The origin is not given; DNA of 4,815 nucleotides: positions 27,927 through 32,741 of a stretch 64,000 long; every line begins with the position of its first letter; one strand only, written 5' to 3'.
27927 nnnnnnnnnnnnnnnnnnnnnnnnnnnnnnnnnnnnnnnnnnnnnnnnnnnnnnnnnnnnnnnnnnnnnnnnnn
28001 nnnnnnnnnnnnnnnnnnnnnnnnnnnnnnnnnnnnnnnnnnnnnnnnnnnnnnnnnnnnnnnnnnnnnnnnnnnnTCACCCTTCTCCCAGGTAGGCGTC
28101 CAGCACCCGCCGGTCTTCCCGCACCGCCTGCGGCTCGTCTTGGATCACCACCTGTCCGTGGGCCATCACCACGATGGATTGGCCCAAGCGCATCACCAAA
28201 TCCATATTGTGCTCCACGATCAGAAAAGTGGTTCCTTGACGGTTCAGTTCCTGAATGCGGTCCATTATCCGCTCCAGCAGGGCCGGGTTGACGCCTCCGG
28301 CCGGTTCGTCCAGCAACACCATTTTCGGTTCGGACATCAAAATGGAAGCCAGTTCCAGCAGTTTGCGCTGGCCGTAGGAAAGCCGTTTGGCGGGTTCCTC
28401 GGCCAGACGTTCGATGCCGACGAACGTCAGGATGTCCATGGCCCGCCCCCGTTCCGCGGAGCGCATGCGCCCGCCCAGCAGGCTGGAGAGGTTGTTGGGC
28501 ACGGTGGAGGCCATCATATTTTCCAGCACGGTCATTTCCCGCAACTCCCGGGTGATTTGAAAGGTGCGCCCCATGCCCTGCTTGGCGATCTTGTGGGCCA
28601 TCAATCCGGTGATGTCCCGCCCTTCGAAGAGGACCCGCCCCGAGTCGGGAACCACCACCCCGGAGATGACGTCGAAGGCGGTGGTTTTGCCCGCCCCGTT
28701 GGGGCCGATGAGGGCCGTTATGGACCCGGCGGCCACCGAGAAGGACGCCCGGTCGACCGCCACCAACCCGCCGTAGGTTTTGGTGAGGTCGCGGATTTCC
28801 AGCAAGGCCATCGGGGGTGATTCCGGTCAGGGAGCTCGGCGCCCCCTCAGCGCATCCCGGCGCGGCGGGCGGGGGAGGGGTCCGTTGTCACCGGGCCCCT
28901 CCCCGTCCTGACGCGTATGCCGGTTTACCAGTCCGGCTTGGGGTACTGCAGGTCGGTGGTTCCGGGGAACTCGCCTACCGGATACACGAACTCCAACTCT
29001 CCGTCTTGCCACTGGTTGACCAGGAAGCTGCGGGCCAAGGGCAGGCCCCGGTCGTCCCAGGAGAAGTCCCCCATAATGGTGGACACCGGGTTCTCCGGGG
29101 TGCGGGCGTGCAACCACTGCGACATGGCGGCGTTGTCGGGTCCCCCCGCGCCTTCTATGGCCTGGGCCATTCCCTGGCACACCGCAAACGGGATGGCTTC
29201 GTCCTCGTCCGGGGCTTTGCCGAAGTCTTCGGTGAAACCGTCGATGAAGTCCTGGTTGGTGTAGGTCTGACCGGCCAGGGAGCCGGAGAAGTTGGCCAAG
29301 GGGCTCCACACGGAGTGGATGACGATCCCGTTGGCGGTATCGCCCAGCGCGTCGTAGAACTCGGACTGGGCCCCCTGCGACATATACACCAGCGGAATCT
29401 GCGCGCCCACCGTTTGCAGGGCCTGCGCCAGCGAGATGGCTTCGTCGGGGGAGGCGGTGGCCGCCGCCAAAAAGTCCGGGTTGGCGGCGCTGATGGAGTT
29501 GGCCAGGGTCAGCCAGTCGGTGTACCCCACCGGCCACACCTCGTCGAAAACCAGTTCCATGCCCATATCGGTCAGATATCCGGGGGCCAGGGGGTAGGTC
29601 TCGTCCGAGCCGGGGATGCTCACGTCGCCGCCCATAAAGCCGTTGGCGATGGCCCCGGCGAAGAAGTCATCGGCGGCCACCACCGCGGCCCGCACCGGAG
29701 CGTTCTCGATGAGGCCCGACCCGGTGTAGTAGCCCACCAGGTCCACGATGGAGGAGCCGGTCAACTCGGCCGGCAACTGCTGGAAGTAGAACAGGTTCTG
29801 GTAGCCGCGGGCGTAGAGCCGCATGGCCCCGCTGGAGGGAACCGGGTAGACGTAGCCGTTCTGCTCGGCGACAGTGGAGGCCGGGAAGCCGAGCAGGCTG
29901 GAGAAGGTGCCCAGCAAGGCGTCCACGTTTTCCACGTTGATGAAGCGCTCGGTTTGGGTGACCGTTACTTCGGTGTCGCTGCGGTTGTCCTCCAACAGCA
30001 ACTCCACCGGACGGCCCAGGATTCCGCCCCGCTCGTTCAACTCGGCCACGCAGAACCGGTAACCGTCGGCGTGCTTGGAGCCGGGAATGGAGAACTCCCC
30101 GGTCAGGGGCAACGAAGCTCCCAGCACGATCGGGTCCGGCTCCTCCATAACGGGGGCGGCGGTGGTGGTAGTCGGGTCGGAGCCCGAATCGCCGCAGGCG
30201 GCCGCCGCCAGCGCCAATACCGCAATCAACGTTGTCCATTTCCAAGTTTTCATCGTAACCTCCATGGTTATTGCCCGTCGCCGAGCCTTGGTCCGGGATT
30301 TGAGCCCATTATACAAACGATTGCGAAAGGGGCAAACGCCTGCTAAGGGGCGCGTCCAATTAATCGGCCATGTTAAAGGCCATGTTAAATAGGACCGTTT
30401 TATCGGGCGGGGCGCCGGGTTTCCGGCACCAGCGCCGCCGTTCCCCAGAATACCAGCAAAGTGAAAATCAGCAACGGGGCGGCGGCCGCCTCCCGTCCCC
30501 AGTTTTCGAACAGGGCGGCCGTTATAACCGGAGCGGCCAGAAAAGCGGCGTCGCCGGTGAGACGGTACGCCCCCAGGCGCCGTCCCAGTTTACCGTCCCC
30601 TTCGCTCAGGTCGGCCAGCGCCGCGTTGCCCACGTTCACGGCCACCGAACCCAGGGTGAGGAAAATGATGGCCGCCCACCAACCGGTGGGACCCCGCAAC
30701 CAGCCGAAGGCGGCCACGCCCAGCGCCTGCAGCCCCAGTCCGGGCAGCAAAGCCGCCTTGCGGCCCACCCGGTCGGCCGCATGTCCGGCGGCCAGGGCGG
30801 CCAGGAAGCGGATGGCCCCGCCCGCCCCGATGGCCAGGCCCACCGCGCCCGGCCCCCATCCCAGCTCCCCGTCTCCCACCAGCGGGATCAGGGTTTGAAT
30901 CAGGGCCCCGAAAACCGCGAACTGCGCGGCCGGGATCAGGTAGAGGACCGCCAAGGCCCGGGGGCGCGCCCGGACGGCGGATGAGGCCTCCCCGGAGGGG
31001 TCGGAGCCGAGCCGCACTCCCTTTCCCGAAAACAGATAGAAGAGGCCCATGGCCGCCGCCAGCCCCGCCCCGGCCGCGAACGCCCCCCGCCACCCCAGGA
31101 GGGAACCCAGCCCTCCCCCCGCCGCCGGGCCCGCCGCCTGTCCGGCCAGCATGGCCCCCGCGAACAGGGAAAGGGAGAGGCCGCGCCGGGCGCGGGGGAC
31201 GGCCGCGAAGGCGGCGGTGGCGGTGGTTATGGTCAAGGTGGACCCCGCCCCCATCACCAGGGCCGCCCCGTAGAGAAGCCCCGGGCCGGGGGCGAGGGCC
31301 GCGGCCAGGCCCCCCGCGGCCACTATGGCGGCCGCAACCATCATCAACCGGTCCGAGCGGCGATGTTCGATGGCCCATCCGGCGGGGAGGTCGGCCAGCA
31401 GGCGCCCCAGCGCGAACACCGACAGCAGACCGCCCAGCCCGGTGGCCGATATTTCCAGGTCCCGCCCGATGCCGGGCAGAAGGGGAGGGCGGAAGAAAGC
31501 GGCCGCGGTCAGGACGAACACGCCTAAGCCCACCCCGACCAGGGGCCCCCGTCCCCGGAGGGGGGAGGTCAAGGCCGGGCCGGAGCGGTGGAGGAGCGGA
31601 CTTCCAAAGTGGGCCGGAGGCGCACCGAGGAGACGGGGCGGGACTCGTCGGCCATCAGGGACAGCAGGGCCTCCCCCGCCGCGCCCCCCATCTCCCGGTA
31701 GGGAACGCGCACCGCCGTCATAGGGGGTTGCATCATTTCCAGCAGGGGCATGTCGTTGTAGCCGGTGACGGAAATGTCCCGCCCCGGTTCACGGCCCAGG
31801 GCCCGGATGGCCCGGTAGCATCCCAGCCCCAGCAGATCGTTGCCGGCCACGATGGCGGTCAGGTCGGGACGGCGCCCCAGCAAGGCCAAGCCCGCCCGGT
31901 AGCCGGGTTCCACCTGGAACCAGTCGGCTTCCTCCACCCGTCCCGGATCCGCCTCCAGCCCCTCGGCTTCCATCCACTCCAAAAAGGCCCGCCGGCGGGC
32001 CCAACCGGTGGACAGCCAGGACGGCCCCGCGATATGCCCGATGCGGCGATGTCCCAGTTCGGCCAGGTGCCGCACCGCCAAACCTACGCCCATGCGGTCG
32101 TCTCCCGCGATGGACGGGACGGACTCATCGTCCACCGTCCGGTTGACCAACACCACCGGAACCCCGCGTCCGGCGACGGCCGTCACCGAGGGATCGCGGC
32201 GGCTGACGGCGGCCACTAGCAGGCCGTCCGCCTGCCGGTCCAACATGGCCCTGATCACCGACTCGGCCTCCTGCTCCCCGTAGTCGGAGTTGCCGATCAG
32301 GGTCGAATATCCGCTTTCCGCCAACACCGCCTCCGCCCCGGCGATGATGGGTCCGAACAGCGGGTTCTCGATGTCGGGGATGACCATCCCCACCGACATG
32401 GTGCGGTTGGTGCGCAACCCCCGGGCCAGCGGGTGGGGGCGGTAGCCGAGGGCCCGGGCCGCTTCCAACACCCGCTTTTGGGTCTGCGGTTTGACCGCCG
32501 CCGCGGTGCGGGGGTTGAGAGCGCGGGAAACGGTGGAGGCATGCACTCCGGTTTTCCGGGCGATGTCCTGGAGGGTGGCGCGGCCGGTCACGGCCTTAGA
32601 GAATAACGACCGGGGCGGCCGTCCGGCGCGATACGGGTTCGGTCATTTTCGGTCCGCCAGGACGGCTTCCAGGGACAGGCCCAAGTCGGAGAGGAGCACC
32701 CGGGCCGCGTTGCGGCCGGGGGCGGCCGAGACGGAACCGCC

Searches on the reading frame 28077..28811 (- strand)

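Call 26: search_protein_families(library=pfam, proteins=[window:28077-28811:-], max_evalue=0.0001)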
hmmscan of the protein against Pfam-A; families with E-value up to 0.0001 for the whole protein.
window:28077-28811:- (244 aa): 4 families
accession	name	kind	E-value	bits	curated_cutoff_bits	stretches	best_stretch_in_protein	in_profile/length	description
PF00005.33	ABC_tran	-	1.5e-30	107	25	1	20-171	2-136/137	ABC transporter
PF13304.12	AAA_21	-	2.2e-15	57.9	27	2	127-202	221-299/304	AAA domain, putative AbiEii toxin, Type IV TA system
PF02463.25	SMC_N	-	7.1e-06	26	40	0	29-217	24-213/220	RecF/RecN/SMC N terminal domain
PF13555.12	AAA_29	-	1.9e-05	24.8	27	1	23-57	16-50/61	P-loop containing region of AAA domain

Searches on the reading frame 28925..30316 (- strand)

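Call 26: search_protein_families(library=pfam, proteins=[window:28925-30316:-], max_evalue=0.0001)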
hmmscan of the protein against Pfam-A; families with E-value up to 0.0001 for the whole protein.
window:28925-30316:- (463 aa): 2 families
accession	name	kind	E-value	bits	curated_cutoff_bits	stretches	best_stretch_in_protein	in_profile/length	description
PF13458.12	Peripla_BP_6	-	5.1e-32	112.3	31.7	1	62-437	1-339/343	Periplasmic binding protein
PF13433.12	Peripla_BP_5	-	1.6e-14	54.2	27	1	71-141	9-79/363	Periplasmic binding protein domain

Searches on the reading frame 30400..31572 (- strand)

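Call 26: search_protein_families(library=pfam, proteins=[window:30400-31572:-], max_evalue=0.0001)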
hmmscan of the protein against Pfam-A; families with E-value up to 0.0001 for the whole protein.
window:30400-31572:- (390 aa): 1 family
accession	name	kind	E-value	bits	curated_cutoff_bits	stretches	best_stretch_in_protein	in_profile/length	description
PF07690.21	MFS_1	-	3.3e-39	135.2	33.4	2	15-309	2-306/347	Major Facilitator Superfamily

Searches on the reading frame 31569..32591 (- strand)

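Call 26: search_protein_families(library=pfam, proteins=[window:31569-32591:-], max_evalue=0.0001)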
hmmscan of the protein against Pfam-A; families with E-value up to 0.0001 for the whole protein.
window:31569-32591:- (340 aa): 4 families
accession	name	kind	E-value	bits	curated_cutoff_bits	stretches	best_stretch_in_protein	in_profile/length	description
PF13377.12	Peripla_BP_3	-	5.2e-34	118.2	26.5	1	173-335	1-167/167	Periplasmic binding protein-like domain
PF00532.27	Peripla_BP_1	-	6.9e-25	88.5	22.2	1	65-311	2-259/281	Periplasmic binding proteins and sugar binding domain of LacI family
PF13407.12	Peripla_BP_4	-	4.7e-14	53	35.1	1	67-279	1-217/258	Periplasmic binding protein domain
PF00356.27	LacI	-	9.5e-12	45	27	1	6-52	1-45/46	Bacterial regulatory proteins, lacI family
